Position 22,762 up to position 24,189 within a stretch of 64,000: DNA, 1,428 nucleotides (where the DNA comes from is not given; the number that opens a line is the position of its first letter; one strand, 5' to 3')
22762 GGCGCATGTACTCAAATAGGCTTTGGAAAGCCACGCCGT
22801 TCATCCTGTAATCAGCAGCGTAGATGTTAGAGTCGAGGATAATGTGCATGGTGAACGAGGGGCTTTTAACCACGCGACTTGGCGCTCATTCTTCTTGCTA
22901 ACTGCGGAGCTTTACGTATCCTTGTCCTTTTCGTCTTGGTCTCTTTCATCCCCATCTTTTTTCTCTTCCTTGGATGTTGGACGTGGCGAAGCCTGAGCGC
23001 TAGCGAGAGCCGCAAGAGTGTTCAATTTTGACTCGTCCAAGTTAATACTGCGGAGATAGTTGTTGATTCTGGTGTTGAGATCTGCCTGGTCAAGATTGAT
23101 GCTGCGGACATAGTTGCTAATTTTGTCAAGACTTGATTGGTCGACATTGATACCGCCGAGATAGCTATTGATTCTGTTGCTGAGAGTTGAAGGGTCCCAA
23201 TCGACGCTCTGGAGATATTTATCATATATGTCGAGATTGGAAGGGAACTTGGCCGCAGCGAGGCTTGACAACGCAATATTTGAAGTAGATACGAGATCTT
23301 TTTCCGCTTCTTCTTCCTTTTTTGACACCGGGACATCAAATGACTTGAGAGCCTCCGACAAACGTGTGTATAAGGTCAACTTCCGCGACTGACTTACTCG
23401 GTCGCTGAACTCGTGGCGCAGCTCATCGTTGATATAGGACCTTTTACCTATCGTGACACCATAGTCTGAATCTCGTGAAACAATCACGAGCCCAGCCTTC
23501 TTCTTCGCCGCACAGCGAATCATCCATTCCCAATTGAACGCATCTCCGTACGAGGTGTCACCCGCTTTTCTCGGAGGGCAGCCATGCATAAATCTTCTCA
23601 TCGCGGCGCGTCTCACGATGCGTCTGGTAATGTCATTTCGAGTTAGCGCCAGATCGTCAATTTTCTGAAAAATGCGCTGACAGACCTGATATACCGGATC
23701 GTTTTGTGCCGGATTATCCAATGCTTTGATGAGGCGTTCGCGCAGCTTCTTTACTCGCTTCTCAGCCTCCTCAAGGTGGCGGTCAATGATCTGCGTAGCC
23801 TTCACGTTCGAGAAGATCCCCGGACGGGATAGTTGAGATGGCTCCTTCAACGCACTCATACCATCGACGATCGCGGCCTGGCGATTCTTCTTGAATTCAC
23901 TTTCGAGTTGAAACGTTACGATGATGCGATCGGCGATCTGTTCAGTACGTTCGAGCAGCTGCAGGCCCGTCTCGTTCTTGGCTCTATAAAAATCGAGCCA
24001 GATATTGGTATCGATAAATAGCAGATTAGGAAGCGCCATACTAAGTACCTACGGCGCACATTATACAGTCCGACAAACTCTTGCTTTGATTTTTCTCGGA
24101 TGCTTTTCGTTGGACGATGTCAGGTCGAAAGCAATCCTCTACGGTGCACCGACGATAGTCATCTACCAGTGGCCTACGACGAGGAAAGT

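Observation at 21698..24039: Two adjacent, unrelated PIN-like nuclease genes with novel C-terminal domains in an AT-rich islet: candidate undescribed (defence-like) two-gene module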

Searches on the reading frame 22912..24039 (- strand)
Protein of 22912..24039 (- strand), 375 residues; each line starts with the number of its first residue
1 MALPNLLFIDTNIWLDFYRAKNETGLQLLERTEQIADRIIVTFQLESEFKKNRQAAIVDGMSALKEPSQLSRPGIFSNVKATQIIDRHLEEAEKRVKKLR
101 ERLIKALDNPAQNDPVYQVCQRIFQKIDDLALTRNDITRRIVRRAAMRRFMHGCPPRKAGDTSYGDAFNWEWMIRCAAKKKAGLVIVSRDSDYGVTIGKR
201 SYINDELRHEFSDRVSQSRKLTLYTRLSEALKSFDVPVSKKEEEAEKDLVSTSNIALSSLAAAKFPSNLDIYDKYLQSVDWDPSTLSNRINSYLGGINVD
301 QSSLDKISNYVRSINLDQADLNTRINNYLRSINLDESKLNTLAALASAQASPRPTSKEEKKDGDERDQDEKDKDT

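Call 3: search_protein_families(library=pfam, proteins=[window:22912-24039:-], max_evalue=1)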
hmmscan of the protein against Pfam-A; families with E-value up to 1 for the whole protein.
window:22912-24039:- (375 aa): 5 families
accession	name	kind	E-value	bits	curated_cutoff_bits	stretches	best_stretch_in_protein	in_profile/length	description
PF16289.11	PIN_12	-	6.1e-21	76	32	1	7-193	1-172/172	PIN domain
PF18476.7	PIN_8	-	6.5e-17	62.7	26.1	1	7-191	2-208/227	PIN like domain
PF13012.11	MitMem_reg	-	0.0062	16.8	26.6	1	283-332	20-69/113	Maintenance of mitochondrial structure and function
PF10112.14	Halogen_Hydrol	-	0.027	14.9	29.8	1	82-127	63-110/191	5-bromo-4-chloroindolyl phosphate hydrolysis protein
PF00538.25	Linker_histone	-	0.045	14.4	22.4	0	56-98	7-48/74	linker histone H1 and H5 family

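Call 4: search_protein_families(library=padloc, proteins=[window:22912-24039:-], max_evalue=1)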
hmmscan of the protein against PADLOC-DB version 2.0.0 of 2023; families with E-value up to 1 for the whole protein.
window:22912-24039:- (375 aa): 0 families

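Call 5: search_protein_families(library=ncbifam, proteins=[window:22912-24039:-], max_evalue=1)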
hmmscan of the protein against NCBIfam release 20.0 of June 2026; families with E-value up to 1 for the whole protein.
window:22912-24039:- (375 aa): 6 families
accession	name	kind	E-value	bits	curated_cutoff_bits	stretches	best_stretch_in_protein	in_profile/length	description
NF002140.0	PRK00977.1-4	equivalog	0.062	13.1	71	0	82-102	47-67/81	exodeoxyribonuclease VII small subunit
NF052525.1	NPN_LarAH10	equivalog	0.085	11.5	540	1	80-146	17-79/426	NPN-dependent 2-hydroxyacid racemase, LarAH10 family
TIGR03402.1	FeS_nifS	equivalog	0.086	11.6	530.75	1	73-109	237-273/379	cysteine desulfurase NifS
TIGR03685.1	ribo_P1_arch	equivalog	0.095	13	100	1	314-373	31-89/105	50S ribosomal protein P1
NF007142.0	PRK09585.2-1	equivalog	0.18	10.7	435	1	101-185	190-277/384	anhydro-N-acetylmuramic acid kinase AnmK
TIGR04527.1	mycoplas_twoTM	subfamily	0.21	11.3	125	0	80-137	107-162/248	MG_279/MG_280 family protein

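Call 10: find_homologous_proteins(query=window:22912-24039:-)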
Query window:22912-24039:- (375 aa): 823 proteins with E <= 0.001 among 5827 candidates; the best 120 are listed.
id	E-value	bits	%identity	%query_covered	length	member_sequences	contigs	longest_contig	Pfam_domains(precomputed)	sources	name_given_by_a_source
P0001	1.5e-171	589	81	89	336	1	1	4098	PF18476.8,PF16289.12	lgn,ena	-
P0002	1.4e-170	585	76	97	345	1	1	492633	PF18476.8,PF16289.12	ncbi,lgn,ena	-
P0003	1.9e-157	542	71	96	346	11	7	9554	PF18476.8,PF16289.12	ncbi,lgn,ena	ncbi:MAG: PIN domain-containing protein [Terriglobales bacterium]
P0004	3.6e-155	535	70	97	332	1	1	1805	PF18476.8,PF16289.12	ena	-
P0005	3.6e-155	535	71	97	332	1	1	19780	PF18476.8,PF16289.12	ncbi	ncbi:MAG: PIN domain-containing protein [Terriglobales bacterium]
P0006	8.3e-155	533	71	97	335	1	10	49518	PF18476.8,PF16289.12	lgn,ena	-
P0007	8.3e-155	533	71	97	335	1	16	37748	PF18476.8,PF16289.12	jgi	jgi:hypothetical protein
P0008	2.2e-152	525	68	95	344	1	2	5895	PF18476.8,PF16289.12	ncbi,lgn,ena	-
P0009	7.0e-126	438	74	71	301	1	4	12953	PF18476.8,PF16289.12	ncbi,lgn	-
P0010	2.3e-118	414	73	64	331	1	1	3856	PF18476.8,PF16289.12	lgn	-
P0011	1.7e-116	407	73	67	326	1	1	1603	PF18476.8,PF16289.12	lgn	-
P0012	4.4e-116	406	62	81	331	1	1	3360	PF18476.8,PF16289.12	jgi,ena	jgi:hypothetical protein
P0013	7.2e-115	402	61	82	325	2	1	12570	PF18476.8,PF16289.12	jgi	jgi:hypothetical protein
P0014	2.0e-114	401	70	67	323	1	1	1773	PF18476.8,PF16289.12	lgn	-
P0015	5.2e-114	399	70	67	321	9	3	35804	PF18476.8,PF16289.12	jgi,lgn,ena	jgi:hypothetical protein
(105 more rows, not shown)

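Call 13: find_encoding_contigs(protein=P0002, flank=10000, max_places=4)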
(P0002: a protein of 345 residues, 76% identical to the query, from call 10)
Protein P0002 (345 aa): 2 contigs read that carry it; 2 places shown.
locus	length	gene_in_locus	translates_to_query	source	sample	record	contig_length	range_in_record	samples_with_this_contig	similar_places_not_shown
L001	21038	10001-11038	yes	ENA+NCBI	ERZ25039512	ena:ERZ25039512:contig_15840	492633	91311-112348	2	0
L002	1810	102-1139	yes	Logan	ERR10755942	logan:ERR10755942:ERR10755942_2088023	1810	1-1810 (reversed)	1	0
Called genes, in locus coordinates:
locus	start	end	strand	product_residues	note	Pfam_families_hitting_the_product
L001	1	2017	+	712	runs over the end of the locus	PF08448:PAS_4, PF00989:PAS (weak), PF13188:PAS_8 (weak), PF00989:PAS, PF08448:PAS_4, PF13426:PAS_9, PF00512:HisKA, PF02518:HATPase_c, +3 more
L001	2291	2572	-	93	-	-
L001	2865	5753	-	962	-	PF00580:UvrD-helicase, PF01443:Viral_helicase1 (faint), PF13245:AAA_19, PF13604:AAA_30 (faint), PF13361:UvrD_C, PF13538:UvrD_C_2 (faint), PF10926:DUF2800 (weak), PF12705:PDDEXK_1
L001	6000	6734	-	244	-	PF04452:Methyltrans_RNA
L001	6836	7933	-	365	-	PF00226:DnaJ, PF01556:DnaJ_C, PF15777:Anti-TRAP (faint), PF00684:DnaJ_CXXCXGXG, PF27439:DnaJ_C_2 (weak)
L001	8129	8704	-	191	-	PF01025:GrpE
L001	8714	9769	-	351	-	PF01628:HrcA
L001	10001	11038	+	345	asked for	PF16289:PIN_12, PF18476:PIN_8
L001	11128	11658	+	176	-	PF20385:DUF6680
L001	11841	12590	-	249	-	PF01656:CbiA, PF10609:ParA, PF13614:AAA_31 (faint)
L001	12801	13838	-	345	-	PF02322:Cyt_bd_oxida_II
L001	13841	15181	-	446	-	PF01654:Cyt_bd_oxida_I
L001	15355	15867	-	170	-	PF03061:4HBT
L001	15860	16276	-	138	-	-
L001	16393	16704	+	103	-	PF07719:TPR_2 (faint), PF13428:TPR_14 (faint), PF14559:TPR_19, PF14561:TPR_20 (faint), PF24575:TPR_Slam, PF13431:TPR_17 (faint), PF13432:TPR_16 (weak), PF14559:TPR_19 (weak), +1 more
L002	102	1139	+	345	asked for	PF16289:PIN_12, PF18476:PIN_8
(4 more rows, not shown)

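Call 18: find_related_loci(query=A2, collection=genome_contigs, flank=6000)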
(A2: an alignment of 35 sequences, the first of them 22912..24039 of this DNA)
Query A2 (375 aa) in genome_contigs; peptide patterns used: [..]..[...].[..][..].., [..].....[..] (x = any residue, [..] = any of these).
113 stretches matched a pattern; 35 encode a relative of the query (tblastn E <= 1e-3); 35 distinct loci.
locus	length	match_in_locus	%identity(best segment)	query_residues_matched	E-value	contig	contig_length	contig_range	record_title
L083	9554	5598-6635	71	1-360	6e-170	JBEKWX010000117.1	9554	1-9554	MAG: Terriglobales bacterium isolate SPRUCE 638 SPRUCE_638_117, whole genome shotgun sequence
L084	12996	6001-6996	70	1-364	2e-165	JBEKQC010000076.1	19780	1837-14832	MAG: Terriglobales bacterium isolate SPRUCE 479 SPRUCE_479_76, whole genome shotgun sequence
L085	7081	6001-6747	65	2-250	4e-113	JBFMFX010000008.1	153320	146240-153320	MAG: Pseudomonadota bacterium isolate MAG282 MAG282_8, whole genome shotgun sequence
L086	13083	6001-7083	55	1-373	3e-113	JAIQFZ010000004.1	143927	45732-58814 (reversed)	MAG: Terriglobia bacterium isolate SRVP_41 SRVP18_hole-7m-from-trench_1_20cm_scaffold_158, whole genome shotgun sequence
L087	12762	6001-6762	65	1-254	2e-112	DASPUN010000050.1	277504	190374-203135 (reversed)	MAG TPA_asm: Candidatus Acidiferrales bacterium isolate SMAG_U12304 k141_1845895, whole genome shotgun sequence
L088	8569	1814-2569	63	3-254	8e-111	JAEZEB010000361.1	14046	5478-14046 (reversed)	MAG: Proteobacteria bacterium isolate OH_CBrB_316 k127_2530552, whole genome shotgun sequence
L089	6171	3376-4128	65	1-251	1e-110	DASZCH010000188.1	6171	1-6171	MAG TPA_asm: Candidatus Acidiferrales bacterium isolate SMAG_U6437 k141_245974, whole genome shotgun sequence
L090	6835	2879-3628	63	3-252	8e-110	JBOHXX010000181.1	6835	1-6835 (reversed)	MAG: Pseudoxanthomonas sp. isolate SE1525_metabat2.bin.2 NODE_813_length_6835_cov_1.157126, whole genome shotgun sequenc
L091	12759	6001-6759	65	1-253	3e-109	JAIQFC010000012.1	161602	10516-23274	MAG: Terriglobia bacterium isolate SRVP_7 SR-VP_26_10_2019_B_40cm_scaffold_96, whole genome shotgun sequence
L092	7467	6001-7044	51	1-324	5e-109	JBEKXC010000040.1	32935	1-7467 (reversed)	MAG: Terriglobales bacterium isolate SPRUCE 642 SPRUCE_642_40, whole genome shotgun sequence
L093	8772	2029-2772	62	6-253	7e-109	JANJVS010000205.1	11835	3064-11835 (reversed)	MAG: Rhodocyclaceae bacterium isolate RC263_metabat.bin.43 RC263_k141_292551, whole genome shotgun sequence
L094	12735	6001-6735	63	6-250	9e-109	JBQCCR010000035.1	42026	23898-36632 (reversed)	MAG: Rhodanobacteraceae bacterium isolate bin045 k141_969782, whole genome shotgun sequence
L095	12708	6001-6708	65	6-241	3e-106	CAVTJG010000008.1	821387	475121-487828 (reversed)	MAG: uncultured beta proteobacterium isolate MFD05684.bin.1.75 genome assembly, contig: contig_19200, whole genome shotg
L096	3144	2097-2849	61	1-251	2e-106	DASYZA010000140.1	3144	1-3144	MAG TPA_asm: Candidatus Sulfotelmatobacter sp. isolate SMAG_U6350 k141_439537, whole genome shotgun sequence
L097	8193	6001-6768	56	1-256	2e-100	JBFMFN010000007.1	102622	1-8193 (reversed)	MAG: Pseudomonadota bacterium isolate MAG272 MAG272_7, whole genome shotgun sequence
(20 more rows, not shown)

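Call 34: search_solved_structures(query=A2, max_evalue=1)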
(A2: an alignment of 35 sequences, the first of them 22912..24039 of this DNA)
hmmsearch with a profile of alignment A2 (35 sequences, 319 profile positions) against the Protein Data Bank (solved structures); distinct sequences matched with E-value up to 1: 2.
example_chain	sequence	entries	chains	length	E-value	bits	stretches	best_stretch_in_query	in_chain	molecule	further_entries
5jsn_B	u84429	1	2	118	0.089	15.3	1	81-143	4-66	Bcl2 inhibitor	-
1ecx_A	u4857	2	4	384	0.84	12.1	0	72-113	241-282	AMINOTRANSFERASE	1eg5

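Call 38: search_protein_families(library=pfam, alignment_id=A3, max_evalue=0.00001)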
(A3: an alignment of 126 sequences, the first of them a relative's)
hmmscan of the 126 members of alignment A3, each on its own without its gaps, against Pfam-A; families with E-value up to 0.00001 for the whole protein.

A. member 1, L001:8129-8704:- (191 aa): 1 family
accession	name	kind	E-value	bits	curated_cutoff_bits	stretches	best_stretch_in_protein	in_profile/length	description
PF01025.24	GrpE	-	1.2e-44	152.3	25.8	1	43-186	18-164/165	GrpE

B. families by the number of members that match (of 126 scanned): 114 families (the first 25 are shown)
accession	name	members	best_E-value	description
PF08497.15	Radical_SAM_N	2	4.8e-104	Radical SAM N-terminal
PF04471.18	Mrr_cat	2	8e-34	Restriction endonuclease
PF17757.6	UvrB_inter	2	2.8e-33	UvrB interaction domain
PF00270.35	DEAD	2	1.4e-24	DEAD/DEAH box helicase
PF13751.12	DDE_Tnp_1_6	2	1.9e-24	Transposase DDE domain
PF00271.37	Helicase_C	2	3.3e-20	Helicase conserved C-terminal domain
PF05598.16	DUF772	2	1.7e-16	Transposase domain (DUF772)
PF04851.21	ResIII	2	1e-12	Type III restriction enzyme, res subunit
PF01609.27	DDE_Tnp_1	2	2.5e-12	Transposase DDE domain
PF01804.23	Penicil_amidase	1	2.3e-199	Penicillin amidase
PF03796.21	DnaB_C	1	2.2e-106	DnaB-like helicase C terminal domain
PF07587.16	PSD1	1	8e-99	Protein of unknown function (DUF1553)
PF00749.27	tRNA-synt_1c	1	2.3e-98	tRNA synthetases class I (E and Q), catalytic domain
PF07583.16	PSCyt2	1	1.6e-94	Protein of unknown function (DUF1549)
PF10609.15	ParA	1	6e-91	NUBPL iron-transfer P-loop NTPase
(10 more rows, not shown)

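Call 43: find_related_loci(query=A2, collection=viral_contigs, flank=6000)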
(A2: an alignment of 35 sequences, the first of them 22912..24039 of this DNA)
Query A2 (375 aa) in viral_contigs; peptide patterns used: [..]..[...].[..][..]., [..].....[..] (x = any residue, [..] = any of these).
53 stretches matched a pattern; 8 encode a relative of the query (tblastn E <= 1e-3); 7 distinct loci.
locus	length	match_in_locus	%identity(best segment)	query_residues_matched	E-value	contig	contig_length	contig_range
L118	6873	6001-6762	54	2-250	6e-87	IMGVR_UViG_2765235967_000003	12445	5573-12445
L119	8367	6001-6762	54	2-250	1e-86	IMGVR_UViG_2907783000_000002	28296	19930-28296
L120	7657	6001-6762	54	2-250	1e-86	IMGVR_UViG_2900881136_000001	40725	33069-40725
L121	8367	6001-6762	54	2-250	1e-86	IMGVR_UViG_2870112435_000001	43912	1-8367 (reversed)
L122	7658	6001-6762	54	2-250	2e-85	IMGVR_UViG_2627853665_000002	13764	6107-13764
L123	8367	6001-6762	54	2-250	1e-84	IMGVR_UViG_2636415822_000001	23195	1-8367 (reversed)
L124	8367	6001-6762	54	2-250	1e-86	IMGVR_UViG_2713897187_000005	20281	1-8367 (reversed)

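Call 46: search_dna_similar(query=window:22912-24039:-, collection=phages, mode=protein, max_evalue=0.001, max_rows=15)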
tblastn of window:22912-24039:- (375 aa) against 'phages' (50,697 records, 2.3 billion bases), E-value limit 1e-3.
Records with a match: 5; places in all: 5; records where one place covers at least 80% of the query: 0.
Best place of each record, by identity: <60% 5.
By first word of the organism name: Ralstonia 3; Escherichia 1; Clostridium 1.
By host as written in the record: Ralstonia solanacearum R300, UW27 1; - 1; Ralstonia solanacearum 1; Escherichia coli 1; Clostridium perfringens 1.
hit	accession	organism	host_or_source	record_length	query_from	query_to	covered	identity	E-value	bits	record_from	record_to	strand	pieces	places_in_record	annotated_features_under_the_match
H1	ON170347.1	Ralstonia phage YO375_6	Ralstonia solanacearum R300, UW27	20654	6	250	65%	41.9%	7e-53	194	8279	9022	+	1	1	record has no annotation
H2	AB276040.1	Ralstonia phage RSA1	-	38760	6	250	65%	41.9%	2e-52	193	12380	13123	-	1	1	hypothetical protein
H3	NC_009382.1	Ralstonia phage RSA1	Ralstonia solanacearum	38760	6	250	65%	41.9%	2e-52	193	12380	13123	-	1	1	PIN domain-containing protein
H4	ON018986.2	Escherichia phage JL22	Escherichia coli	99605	7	231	60%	25.1%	6e-5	51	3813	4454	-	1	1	hypothetical protein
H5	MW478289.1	Clostridium phage phiCp-A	Clostridium perfringens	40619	7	260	68%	22.0%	6e-6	54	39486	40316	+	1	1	hypothetical protein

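Call 47: search_dna_similar(query=window:22912-24039:-, collection=plasmids, mode=protein, max_evalue=0.001, max_rows=20)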
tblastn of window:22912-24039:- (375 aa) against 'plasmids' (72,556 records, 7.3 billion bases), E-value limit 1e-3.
Records with a match: 31; places in all: 32; records where one place covers at least 80% of the query: 0.
Best place of each record, by identity: <60% 31.
By first word of the organism name: Escherichia 20; Ralstonia 7; Pseudoalteromonas 1; Paraburkholderia 1; Salmonella 1; Klebsiella 1.
By predicted mobility (MOB-suite, as given by PLSDB): non-mobilizable 29; mobilizable 1; conjugative 1.
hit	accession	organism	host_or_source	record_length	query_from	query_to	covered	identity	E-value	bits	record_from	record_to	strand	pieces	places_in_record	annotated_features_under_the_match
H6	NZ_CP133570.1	Pseudoalteromonas sp. HL-AS1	sediment core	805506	1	278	74%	40.6%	9e-55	201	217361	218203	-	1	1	PIN domain-containing protein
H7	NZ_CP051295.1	Ralstonia solanacearum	Plantain,cell culture,stem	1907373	3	250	66%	41.0%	6e-50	187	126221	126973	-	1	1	none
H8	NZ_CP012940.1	Ralstonia solanacearum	plantain,cell culture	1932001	3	250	66%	41.0%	6e-50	187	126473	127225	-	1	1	none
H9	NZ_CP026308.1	Ralstonia solanacearum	Musa sp.,pure culture,plants with Moko ...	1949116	3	250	66%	41.0%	6e-50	187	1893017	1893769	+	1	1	none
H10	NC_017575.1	Ralstonia solanacearum Po82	-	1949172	3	250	66%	41.0%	6e-50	187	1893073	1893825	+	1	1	none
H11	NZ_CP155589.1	Ralstonia solanacearum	Musa sp.,cell culture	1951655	3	250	66%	41.0%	6e-50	187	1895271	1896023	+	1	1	none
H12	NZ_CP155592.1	Ralstonia solanacearum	Musa sp.,cell culture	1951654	3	250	66%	41.0%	6e-50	187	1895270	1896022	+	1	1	none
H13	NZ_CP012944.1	Ralstonia solanacearum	Cucumis sativus,cell culture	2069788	3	250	66%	41.0%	6e-50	187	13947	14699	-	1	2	none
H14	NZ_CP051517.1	Paraburkholderia aromaticivorans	clean bacterial culture,Alpine forest ...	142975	3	235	62%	25.6%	4e-4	50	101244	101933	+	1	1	PIN domain-containing protein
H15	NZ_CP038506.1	Escherichia coli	Homo sapiens,urine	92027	7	231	60%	25.3%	2e-5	54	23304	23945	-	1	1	PIN domain-containing protein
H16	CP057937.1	Escherichia coli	culture,Pooled cattle faecal samples ...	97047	7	231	60%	25.3%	2e-5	54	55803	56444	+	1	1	DUF4935 domain-containing protein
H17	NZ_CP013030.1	Escherichia coli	Homo sapiens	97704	7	231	60%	25.3%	3e-5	54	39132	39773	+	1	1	PIN domain-containing protein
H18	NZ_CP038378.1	Escherichia coli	beef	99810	7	231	60%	25.3%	3e-5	54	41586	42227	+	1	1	PIN domain-containing protein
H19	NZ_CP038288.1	Escherichia coli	cattle,cattle feces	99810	7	231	60%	25.3%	3e-5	54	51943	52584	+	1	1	PIN domain-containing protein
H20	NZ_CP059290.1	Escherichia coli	Homo sapiens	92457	7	231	60%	25.1%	1e-4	52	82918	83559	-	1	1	PIN domain-containing protein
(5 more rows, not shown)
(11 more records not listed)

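Call 49: get_annotated_region(hit=H3, flank=6000)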
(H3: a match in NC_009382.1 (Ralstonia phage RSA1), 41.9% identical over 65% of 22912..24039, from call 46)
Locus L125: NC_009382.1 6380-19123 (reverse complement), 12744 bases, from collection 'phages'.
description: Ralstonia phage phiRSA1, complete genome.
organism: Ralstonia phage RSA1 (NCBI taxid 2993856)
taxonomy: Viruses; Duplodnaviria; Heunggongvirae; Uroviricota; Caudoviricetes; Peduoviridae; Aresaunavirus; Aresaunavirus RSA1
host: Ralstonia solanacearum; source: -; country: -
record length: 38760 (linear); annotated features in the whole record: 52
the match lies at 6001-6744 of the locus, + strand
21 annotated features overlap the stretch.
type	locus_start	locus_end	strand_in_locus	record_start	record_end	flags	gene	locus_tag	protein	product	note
CDS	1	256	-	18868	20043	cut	FI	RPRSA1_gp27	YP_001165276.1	tail sheath protein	FI; structural capsid protein; bacteriophage P2-like virions include a head and a tail; the tail is composed of a inner ...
CDS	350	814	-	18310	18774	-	-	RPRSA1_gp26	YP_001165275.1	enoyl-CoA hydratase/carnithine racemase-like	ORF26; RSc1919-like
CDS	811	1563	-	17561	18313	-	-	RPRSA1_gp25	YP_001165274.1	tail fiber protein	ORF25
CDS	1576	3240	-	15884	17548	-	-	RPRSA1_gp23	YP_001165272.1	tail protein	ORF23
CDS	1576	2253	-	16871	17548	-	-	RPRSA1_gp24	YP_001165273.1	tail fiber protein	ORF24; RSc1692-like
CDS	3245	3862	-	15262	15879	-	-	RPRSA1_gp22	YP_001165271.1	tail protein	ORF22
CDS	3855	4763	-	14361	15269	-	J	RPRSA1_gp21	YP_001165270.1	baseplate protein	gpJ; J protein; structural capsid protein; bacteriophage P2-like virions include a head and a tail; the capsid ...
CDS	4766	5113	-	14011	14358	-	W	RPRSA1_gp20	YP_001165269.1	baseplate wedge subunit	gpW; W protein; structural capsid protein; bacteriophage P2-like virions include a head and a tail; the capsid ...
CDS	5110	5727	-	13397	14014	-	-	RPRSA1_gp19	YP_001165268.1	baseplate spike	ORF19; gpV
CDS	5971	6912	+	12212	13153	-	-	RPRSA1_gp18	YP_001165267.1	PIN domain-containing protein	ORF18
CDS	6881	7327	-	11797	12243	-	-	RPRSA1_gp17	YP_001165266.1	virion morphogenesis protein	ORF17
CDS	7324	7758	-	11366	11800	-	-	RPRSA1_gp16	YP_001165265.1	tail terminator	Bacteriophage gpR; ORF16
CDS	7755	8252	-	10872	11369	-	-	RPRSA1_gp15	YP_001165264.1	signal peptide motif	ORF15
CDS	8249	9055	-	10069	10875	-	-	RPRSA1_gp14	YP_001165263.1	endolysin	ORF14; hydrolase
CDS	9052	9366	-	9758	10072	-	-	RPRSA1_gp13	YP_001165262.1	holin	ORF13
CDS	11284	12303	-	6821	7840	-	N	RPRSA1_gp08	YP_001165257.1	major capsid protein, P2 family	gpN; N protein; structural capsid protein; bacteriophage P2-like virions include a head and a tail; N is the major head ...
CDS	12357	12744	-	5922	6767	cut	O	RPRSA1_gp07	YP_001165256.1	head scaffolding protein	gpO; O protein; structural capsid protein; bacteriophage P2-like virions include a head and a tail; gpO is required for ...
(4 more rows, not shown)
